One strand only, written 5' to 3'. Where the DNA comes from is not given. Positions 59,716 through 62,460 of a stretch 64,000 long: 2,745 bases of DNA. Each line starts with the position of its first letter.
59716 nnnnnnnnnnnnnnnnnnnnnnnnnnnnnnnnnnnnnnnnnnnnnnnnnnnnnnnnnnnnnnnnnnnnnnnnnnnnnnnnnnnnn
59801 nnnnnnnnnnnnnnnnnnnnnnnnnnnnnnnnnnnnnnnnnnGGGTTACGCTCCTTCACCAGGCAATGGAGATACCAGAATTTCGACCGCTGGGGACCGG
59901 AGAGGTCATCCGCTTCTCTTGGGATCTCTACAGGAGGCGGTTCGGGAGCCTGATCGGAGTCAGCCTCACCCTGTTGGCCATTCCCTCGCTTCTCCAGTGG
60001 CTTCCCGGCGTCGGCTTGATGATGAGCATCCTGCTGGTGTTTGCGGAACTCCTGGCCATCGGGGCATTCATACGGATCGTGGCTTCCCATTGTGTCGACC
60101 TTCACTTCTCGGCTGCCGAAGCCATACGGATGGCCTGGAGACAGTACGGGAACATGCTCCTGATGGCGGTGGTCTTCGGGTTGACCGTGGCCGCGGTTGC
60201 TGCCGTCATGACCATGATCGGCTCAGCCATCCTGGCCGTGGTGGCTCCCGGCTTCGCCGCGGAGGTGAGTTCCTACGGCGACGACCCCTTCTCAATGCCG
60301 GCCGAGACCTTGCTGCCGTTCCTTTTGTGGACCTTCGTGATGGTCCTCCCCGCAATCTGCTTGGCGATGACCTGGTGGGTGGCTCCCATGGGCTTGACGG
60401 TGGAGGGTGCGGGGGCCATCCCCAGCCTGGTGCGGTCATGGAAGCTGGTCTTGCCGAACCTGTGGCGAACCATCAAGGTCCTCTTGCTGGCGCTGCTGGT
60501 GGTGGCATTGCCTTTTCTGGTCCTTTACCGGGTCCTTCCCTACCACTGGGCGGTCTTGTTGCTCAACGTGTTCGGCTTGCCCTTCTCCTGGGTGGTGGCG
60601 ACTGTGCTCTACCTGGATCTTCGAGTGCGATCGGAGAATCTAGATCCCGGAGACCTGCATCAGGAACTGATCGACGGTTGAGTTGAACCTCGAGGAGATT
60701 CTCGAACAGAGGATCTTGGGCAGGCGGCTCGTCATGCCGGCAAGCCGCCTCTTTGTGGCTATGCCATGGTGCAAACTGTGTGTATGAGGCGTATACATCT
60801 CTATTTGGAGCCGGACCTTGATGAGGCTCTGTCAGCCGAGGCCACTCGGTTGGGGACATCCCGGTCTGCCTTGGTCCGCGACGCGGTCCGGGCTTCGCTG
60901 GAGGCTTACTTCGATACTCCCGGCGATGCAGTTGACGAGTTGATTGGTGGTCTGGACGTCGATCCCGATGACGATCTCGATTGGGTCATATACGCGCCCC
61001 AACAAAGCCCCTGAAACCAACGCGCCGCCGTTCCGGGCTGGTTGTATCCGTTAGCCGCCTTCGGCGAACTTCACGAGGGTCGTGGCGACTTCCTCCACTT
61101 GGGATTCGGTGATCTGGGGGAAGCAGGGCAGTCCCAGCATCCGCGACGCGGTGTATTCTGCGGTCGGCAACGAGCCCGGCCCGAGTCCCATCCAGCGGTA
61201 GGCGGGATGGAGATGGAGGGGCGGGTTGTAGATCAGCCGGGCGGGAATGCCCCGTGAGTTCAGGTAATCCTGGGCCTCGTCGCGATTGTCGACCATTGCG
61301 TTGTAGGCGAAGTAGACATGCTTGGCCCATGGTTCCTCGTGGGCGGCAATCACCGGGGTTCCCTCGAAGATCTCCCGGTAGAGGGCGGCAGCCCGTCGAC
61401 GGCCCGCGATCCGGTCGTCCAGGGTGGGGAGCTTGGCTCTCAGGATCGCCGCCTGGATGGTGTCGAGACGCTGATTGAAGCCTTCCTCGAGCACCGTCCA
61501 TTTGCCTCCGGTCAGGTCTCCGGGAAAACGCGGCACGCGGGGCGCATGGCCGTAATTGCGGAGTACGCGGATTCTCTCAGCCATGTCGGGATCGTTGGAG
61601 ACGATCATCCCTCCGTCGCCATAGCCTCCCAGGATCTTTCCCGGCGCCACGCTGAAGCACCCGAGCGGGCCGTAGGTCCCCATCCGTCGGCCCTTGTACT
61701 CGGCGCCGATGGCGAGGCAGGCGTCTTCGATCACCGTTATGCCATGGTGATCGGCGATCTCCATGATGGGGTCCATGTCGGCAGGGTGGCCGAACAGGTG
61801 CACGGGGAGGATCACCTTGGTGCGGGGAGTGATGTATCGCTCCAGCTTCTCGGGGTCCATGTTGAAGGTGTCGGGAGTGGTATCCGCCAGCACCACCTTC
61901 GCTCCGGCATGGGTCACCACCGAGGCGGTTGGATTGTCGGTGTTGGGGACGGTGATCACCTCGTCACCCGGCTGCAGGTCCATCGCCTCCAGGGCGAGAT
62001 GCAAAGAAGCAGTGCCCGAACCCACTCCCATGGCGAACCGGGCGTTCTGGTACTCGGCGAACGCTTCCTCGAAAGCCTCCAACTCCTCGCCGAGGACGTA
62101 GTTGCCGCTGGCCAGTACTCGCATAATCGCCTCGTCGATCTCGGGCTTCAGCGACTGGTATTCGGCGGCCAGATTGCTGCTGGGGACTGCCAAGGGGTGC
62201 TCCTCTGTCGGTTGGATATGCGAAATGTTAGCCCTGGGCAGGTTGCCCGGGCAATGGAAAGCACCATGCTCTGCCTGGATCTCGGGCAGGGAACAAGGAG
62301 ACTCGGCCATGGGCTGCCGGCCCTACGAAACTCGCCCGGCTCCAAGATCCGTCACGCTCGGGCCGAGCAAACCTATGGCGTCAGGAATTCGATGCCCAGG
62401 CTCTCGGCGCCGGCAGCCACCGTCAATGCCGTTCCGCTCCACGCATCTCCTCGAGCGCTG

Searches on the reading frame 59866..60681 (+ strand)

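Call 3: search_protein_families(library=pfam, proteins=[window:59866-60681:+], max_evalue=0.01)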
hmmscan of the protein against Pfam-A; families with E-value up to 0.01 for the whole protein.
window:59866-60681:+ (271 aa): 1 family
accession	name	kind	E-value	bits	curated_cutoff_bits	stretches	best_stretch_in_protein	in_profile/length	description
PF25231.1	DUF7847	-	2.4e-05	24.2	28.7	1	41-217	32-197/252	Domain of unknown function (DUF7847)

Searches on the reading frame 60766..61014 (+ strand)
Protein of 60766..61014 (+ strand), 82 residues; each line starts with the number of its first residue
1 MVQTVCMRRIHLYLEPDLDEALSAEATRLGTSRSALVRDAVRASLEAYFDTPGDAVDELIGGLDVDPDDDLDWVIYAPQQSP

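Call 3: search_protein_families(library=pfam, proteins=[window:60766-61014:+], max_evalue=0.01)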
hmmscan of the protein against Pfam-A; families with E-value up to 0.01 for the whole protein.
window:60766-61014:+ (82 aa): 1 family
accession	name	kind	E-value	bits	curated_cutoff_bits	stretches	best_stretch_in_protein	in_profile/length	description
PF01402.27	RHH_1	-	1.3e-07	31.7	20.5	1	9-45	1-37/39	Ribbon-helix-helix protein, copG family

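Call 20: search_protein_families(library=ncbifam, proteins=[window:60766-61014:+], max_evalue=0.01)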
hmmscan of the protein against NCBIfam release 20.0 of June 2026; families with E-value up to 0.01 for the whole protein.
window:60766-61014:+ (82 aa): 1 family
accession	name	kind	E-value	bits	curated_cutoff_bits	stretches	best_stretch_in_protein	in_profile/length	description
NF048017.1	antitoxin_RelB_like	equivalog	0.00071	19.7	50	1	14-47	2-35/70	type II toxin-antitoxin system RelB family antitoxin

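Call 25: find_homologous_proteins(query=window:60784-61014:+, max_evalue=0.001)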
Query window:60784-61014:+ (76 aa): 41 proteins with E <= 0.001 among 45 candidates.
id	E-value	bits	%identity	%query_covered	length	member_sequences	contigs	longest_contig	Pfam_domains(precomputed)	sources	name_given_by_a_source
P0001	1.5e-41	157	99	100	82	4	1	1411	PF01402.28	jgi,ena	-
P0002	2.4e-36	141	93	100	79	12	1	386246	PF01402.28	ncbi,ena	-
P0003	2.8e-32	128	85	99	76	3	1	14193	PF01402.28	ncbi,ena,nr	ncbi:MAG: ribbon-helix-helix domain-containing protein [bacterium]|nr:ribbon-helix-helix domain-cont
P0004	2.4e-31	125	82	100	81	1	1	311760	PF01402.28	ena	-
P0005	1.8e-28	116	85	72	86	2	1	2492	PF01402.28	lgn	-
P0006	2.1e-24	103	76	78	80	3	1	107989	PF01402.28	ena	-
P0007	3.1e-24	102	73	78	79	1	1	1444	PF01402.28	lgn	-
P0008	3.3e-24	102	76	78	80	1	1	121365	PF01402.28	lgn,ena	-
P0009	1.7e-23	100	72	95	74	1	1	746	PF01402.28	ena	-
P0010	2.8e-23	99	69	97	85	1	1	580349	PF01402.28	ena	-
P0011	5.5e-23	98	76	87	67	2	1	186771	PF01402.28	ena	-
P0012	1.4e-22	97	75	75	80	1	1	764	PF01402.28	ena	-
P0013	1.7e-22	97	68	97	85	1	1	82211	PF01402.28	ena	-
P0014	4.1e-22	96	66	97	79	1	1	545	PF01402.28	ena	-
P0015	1.4e-21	94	70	92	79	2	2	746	PF01402.28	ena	-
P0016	2.0e-21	94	69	93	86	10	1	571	PF01402.28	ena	-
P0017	2.0e-21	94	69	95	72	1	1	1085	PF01402.28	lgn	-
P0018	2.0e-21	93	66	97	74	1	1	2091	PF01402.28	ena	-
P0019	2.6e-21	93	69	95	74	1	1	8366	PF01402.28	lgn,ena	-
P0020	4.2e-21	93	65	97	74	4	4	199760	PF01402.28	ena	-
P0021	5.2e-21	92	69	95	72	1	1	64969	PF01402.28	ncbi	-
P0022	5.8e-21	92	69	95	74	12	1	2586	PF01402.28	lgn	-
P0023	1.0e-20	91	70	70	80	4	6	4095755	PF01402.28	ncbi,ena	-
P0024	1.1e-20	91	69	95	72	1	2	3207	PF01402.28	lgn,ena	-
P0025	1.7e-20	91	68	95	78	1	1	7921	PF01402.28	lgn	-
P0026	2.1e-20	90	67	92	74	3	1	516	PF01402.28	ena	-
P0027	4.7e-20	89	66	93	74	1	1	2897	PF01402.28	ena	-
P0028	1.8e-19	87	66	93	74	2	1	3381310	PF01402.28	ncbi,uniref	ncbi:CopG family transcriptional regulator [Candidatus Spongiisocius sp.]|uniref:ribbon-helix-helix 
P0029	3.8e-19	86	64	97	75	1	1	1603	PF01402.28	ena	-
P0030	1.1e-17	82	64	88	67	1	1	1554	PF01402.28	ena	-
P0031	1.5e-17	81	61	97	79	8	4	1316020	PF01402.28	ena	-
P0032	3.0e-17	80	61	97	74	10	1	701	PF01402.28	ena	-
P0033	7.9e-17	79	64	92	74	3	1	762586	PF01402.28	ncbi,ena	-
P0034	8.8e-17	79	61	92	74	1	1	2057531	PF01402.28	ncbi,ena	-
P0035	1.0e-16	79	61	75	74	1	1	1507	PF01402.28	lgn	-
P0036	1.3e-16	78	61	75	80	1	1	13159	PF01402.28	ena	-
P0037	2.6e-16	77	58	97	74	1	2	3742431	PF01402.28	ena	-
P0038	4.7e-16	76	57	97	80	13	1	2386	PF01402.28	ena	-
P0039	7.6e-15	73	60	92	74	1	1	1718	PF01402.28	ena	-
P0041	5.3e-12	64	60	83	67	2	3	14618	PF01402.28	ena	-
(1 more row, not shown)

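Call 26: find_encoding_contigs(protein=P0004, flank=3000, max_places=2)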
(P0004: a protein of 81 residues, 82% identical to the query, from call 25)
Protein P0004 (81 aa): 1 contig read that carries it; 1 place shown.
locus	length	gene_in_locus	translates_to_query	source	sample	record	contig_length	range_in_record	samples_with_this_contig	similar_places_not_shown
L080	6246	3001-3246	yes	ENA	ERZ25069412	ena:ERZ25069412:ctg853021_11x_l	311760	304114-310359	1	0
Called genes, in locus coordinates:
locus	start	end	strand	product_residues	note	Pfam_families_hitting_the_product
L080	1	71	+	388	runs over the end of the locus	PF01321:Creatinase_N, PF00557:Peptidase_M24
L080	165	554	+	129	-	PF01042:Ribonuc_L-PSP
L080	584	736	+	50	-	-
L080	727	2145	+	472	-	PF01425:Amidase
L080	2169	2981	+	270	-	PF25231:DUF7847 (weak)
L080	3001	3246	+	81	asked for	PF01402:RHH_1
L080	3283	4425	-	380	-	PF01041:DegT_DnrJ_EryC1, PF01053:Cys_Met_Meta_PP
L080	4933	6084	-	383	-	PF00155:Aminotran_1_2 (weak), PF01041:DegT_DnrJ_EryC1, PF01053:Cys_Met_Meta_PP (weak)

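Call 27: find_encoding_contigs(protein=P0010, flank=3000, max_places=2)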
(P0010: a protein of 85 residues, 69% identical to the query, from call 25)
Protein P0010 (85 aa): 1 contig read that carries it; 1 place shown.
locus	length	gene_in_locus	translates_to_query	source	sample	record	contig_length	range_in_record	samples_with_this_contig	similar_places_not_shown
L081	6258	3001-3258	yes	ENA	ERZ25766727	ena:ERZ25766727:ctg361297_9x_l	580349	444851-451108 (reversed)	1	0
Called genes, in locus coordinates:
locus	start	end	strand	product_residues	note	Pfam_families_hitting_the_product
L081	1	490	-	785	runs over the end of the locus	PF13208:TerB_N, PF05099:TerB, PF15615:TerB_C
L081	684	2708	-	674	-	PF13208:TerB_N, PF05099:TerB, PF15615:TerB_C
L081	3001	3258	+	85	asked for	PF01402:RHH_1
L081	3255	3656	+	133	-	PF01850:PIN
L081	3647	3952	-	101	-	-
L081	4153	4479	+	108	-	PF03972:MmgE_PrpD_N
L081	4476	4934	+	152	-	PF03972:MmgE_PrpD_N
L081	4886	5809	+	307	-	PF03972:MmgE_PrpD_N, PF19305:MmgE_PrpD_C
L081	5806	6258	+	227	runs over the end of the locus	PF00857:Isochorismatase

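Call 28: find_encoding_contigs(protein=P0028, flank=3000, max_places=2)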
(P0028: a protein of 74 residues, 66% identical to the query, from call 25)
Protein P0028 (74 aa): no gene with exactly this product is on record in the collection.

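Call 29: find_encoding_contigs(protein=P0003, flank=3000, max_places=2)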
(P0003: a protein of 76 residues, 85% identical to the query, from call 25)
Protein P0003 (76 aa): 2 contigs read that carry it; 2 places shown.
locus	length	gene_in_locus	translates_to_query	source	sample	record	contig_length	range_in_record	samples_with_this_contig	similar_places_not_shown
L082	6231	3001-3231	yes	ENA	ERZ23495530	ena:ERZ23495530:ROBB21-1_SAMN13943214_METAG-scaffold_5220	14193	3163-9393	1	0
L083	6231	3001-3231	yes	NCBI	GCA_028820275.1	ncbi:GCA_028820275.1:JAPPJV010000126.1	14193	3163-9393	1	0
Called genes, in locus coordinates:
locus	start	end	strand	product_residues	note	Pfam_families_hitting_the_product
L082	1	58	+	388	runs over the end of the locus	PF01321:Creatinase_N (weak), PF00557:Peptidase_M24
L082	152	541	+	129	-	PF01042:Ribonuc_L-PSP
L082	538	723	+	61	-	-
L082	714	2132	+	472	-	PF01425:Amidase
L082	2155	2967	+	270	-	PF25231:DUF7847 (weak)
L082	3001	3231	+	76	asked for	PF01402:RHH_1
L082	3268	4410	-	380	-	PF01041:DegT_DnrJ_EryC1, PF01053:Cys_Met_Meta_PP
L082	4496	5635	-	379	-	PF01041:DegT_DnrJ_EryC1, PF01212:Beta_elim_lyase (faint), PF01053:Cys_Met_Meta_PP (weak)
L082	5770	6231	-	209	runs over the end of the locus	PF00156:Pribosyltran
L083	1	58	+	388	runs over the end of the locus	PF01321:Creatinase_N (weak), PF00557:Peptidase_M24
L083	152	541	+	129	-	PF01042:Ribonuc_L-PSP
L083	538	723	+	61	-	-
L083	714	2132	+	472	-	PF01425:Amidase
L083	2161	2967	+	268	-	PF25231:DUF7847 (weak)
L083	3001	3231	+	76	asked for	PF01402:RHH_1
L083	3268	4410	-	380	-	PF01041:DegT_DnrJ_EryC1, PF01053:Cys_Met_Meta_PP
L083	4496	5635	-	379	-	PF01041:DegT_DnrJ_EryC1, PF01212:Beta_elim_lyase (faint), PF01053:Cys_Met_Meta_PP (weak)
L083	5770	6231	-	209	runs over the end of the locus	PF00156:Pribosyltran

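Call 37: find_encoding_contigs(protein=P0006, flank=3000, max_places=2)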
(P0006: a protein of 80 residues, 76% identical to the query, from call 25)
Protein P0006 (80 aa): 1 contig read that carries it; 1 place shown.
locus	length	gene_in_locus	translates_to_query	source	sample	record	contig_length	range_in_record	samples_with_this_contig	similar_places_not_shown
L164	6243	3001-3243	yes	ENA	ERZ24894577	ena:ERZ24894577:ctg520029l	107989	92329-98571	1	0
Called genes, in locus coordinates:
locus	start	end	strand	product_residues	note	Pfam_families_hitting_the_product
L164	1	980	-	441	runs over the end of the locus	PF03972:MmgE_PrpD_N, PF19305:MmgE_PrpD_C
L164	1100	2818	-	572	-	PF00561:Abhydrolase_1, PF12146:Hydrolase_4 (faint)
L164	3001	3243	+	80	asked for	PF01402:RHH_1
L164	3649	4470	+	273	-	PF03972:MmgE_PrpD_N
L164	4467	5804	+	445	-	PF03972:MmgE_PrpD_N, PF19305:MmgE_PrpD_C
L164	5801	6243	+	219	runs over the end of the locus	PF00857:Isochorismatase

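Call 38: find_encoding_contigs(protein=P0011, flank=3000, max_places=2)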
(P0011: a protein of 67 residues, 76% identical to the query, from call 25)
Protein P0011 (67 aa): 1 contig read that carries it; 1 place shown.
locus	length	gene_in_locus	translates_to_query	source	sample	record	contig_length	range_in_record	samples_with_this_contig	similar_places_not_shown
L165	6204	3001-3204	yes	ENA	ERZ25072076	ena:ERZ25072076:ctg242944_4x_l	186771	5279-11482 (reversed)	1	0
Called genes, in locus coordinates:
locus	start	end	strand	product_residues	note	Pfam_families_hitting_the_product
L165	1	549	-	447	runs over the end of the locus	PF10923:BrxC_BrxD, PF13191:AAA_16 (faint)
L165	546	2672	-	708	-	PF13208:TerB_N, PF05099:TerB, PF15615:TerB_C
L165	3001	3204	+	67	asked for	PF01402:RHH_1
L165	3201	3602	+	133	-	PF01850:PIN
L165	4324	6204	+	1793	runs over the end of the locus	PF00270:DEAD, PF04851:ResIII (faint), PF00271:Helicase_C, PF00580:UvrD-helicase, PF13245:AAA_19, PF00580:UvrD-helicase, PF13361:UvrD_C, PF13538:UvrD_C_2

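Call 39: find_encoding_contigs(protein=P0023, flank=3000, max_places=3)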
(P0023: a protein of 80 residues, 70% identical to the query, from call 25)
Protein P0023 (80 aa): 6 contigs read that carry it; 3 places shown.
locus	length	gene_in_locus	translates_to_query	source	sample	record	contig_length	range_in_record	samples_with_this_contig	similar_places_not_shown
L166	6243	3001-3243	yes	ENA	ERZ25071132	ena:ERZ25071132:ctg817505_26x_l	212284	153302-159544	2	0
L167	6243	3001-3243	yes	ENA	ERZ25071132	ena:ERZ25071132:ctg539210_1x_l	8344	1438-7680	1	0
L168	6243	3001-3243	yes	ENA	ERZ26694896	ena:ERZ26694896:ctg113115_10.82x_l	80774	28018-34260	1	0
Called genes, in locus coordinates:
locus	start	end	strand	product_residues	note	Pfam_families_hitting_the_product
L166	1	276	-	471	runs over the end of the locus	PF05138:PaaA_PaaC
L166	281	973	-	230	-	-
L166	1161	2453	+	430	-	-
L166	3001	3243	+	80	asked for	PF01402:RHH_1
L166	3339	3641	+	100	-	PF01850:PIN (weak)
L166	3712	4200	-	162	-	PF00583:Acetyltransf_1 (weak), PF13673:Acetyltransf_10 (weak), PF13508:Acetyltransf_7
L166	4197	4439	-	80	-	PF08681:TacA1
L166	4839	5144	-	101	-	PF03992:ABM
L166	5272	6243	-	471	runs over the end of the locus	PF01425:Amidase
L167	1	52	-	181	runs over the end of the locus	-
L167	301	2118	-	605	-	PF00378:ECH_1, PF16113:ECH_2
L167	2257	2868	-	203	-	-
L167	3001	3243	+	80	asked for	PF01402:RHH_1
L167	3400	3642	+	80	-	-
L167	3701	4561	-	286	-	PF13340:DUF4096, PF01609:DDE_Tnp_1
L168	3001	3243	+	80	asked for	PF01402:RHH_1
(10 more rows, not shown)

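Call 51: search_solved_structures(query=window:60784-61014:+, max_evalue=1)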
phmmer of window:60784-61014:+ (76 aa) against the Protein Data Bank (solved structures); distinct sequences matched with E-value up to 1: 0.

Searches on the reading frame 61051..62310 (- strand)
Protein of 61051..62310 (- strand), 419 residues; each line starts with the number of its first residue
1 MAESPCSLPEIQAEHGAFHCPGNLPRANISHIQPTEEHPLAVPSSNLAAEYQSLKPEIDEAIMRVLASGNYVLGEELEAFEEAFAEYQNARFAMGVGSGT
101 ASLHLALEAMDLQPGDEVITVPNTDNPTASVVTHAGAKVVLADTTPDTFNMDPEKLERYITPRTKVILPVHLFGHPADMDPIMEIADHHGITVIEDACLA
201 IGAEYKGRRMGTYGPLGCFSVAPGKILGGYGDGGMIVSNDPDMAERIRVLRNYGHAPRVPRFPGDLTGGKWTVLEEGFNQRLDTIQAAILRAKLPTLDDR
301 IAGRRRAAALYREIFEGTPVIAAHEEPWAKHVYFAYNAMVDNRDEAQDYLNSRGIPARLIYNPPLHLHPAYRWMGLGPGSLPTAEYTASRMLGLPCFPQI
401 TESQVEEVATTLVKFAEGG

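Call 3: search_protein_families(library=pfam, proteins=[window:61051-62310:-], max_evalue=0.01)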
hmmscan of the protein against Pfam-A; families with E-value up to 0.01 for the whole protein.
window:61051-62310:- (419 aa): 4 families
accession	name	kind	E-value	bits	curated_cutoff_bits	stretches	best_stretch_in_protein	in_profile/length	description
PF01041.23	DegT_DnrJ_EryC1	-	7.2e-104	348.3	19.8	1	54-412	3-359/360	DegT/DnrJ/EryC1/StrS aminotransferase family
PF01053.26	Cys_Met_Meta_PP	-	1.1e-08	34.5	27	1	78-308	55-259/381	Cys/Met metabolism PLP-dependent enzyme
PF01212.27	Beta_elim_lyase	-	0.0003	20.6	27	1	76-198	33-170/288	Beta-eliminating lyase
PF00266.25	Aminotran_5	-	0.0033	16.9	21.5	1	78-202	46-181/371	Aminotransferase class-V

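Call 20: search_protein_families(library=ncbifam, proteins=[window:61051-62193:-], max_evalue=0.01)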
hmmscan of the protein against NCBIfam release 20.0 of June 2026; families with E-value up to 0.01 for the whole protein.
window:61051-62193:- (380 aa): 35 families (the best 25 are shown)
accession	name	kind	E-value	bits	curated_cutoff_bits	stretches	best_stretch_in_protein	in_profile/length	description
TIGR03588.1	PseC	equivalog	1.5e-71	241.3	423.5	1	15-375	9-378/380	UDP-4-amino-4,6-dideoxy-N-acetyl-beta-L-altrosamine transaminase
NF008658.2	PRK11658.1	equivalog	2.4e-60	204.2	631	1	21-376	18-376/379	UDP-4-amino-4-deoxy-L-arabinose aminotransferase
TIGR04181.1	NHT_00031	hypoth_equivalog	3.5e-58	197.2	420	1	34-357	28-358/359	LegC family aminotransferase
NF008687.0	PRK11706.1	equivalog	6.2e-56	189.7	375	1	42-376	37-373/375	dTDP-4-amino-4,6-dideoxygalactose transaminase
TIGR02379.1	ECA_wecE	subfamily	3.4e-46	157.7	434.85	1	43-376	38-374/376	dTDP-4-amino-4,6-dideoxy-D-glucose transaminase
TIGR04427.1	PLP_DesI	equivalog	8.2e-43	147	650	1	39-373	55-379/390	dTDP-4-dehydro-6-deoxyglucose aminotransferase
NF011936.0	PRK15407.1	equivalog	4.5e-40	137.7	423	1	33-377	62-436/440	lipopolysaccharide biosynthesis protein RfbH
NF004770.0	PRK06108.1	subfamily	9.2e-08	31.3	422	1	20-157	55-209/396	pyridoxal phosphate-dependent aminotransferase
NF041364.1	GntC_guanitoxin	equivalog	1e-07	31.2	415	1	59-157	67-173/356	guanitoxin biosynthesis PLP-dependent (S)-gamma-hydroxy-L-arginine cyclodehydratase GntC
NF005305.0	PRK06836.1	equivalog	5.7e-07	29.1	376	1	46-129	94-175/396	pyridoxal phosphate-dependent aminotransferase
NF005816.0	PRK07682.1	equivalog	6.7e-07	28.3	620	1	54-157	94-202/390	aminotransferase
NF004975.0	PRK06348.1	equivalog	7.6e-07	28.4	549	1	53-129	91-167/384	pyridoxal phosphate-dependent aminotransferase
NF005871.0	PRK07811.1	equivalog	8e-07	27.9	513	1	39-213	64-236/389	cystathionine gamma-synthase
NF004650.0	PRK05994.1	equivalog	1.7e-06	27.1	667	1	41-198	68-223/427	O-acetylhomoserine aminocarboxypropyltransferase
NF005810.0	PRK07671.1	equivalog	2.8e-06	26.6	594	1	39-213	53-224/377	bifunctional cystathionine gamma-lyase/homocysteine desulfhydrase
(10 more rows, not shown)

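Call 21: search_solved_structures(query=window:61051-62193:-, max_evalue=1e-20)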
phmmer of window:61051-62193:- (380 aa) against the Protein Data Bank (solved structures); distinct sequences matched with E-value up to 1e-20: 54.
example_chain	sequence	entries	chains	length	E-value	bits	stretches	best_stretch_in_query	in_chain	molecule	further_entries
7b0d_A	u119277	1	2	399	2e-92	313.2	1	3-376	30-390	Glutamine--scyllo-inositol transaminase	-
2oga_A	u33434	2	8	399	2.2e-79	270.3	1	3-377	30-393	Transaminase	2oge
3frk_A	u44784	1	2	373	9.5e-73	248.5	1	24-369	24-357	QdtB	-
7n63_A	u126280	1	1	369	6.9e-68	232.5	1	13-378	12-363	Putative aminotransferase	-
3nyu_A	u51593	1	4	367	6e-65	222.8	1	12-373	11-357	Aminotransferase WbpE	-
3nu7_A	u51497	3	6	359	8.3e-65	222.3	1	12-371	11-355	Aminotransferase WbpE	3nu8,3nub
3nys_A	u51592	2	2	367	4.2e-64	220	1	12-373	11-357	Aminotransferase WbpE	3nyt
3bn1_A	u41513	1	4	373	2.8e-63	217.3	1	35-373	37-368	Perosamine synthetase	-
3dr7_A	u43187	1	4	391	3.3e-63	217.1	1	35-373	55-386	Putative perosamine synthetase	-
8e77_A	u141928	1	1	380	1.1e-62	215.4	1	7-369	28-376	DegT/DnrJ/EryC1/StrS aminotransferase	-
8e75_A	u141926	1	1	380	1.1e-62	215.4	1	7-369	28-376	DegT/DnrJ/EryC1/StrS aminotransferase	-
3dr4_A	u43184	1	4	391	1.4e-62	215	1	35-373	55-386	Putative perosamine synthetase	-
3uwc_A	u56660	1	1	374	3.3e-59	203.9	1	1-370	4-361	Nucleotide-sugar aminotransferase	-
4qgr_A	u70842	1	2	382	2.1e-57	198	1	8-370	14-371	DegT/DnrJ/EryC1/StrS aminotransferase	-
5u1z_A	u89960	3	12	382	2e-54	188.2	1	23-375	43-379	Putative aminotransferase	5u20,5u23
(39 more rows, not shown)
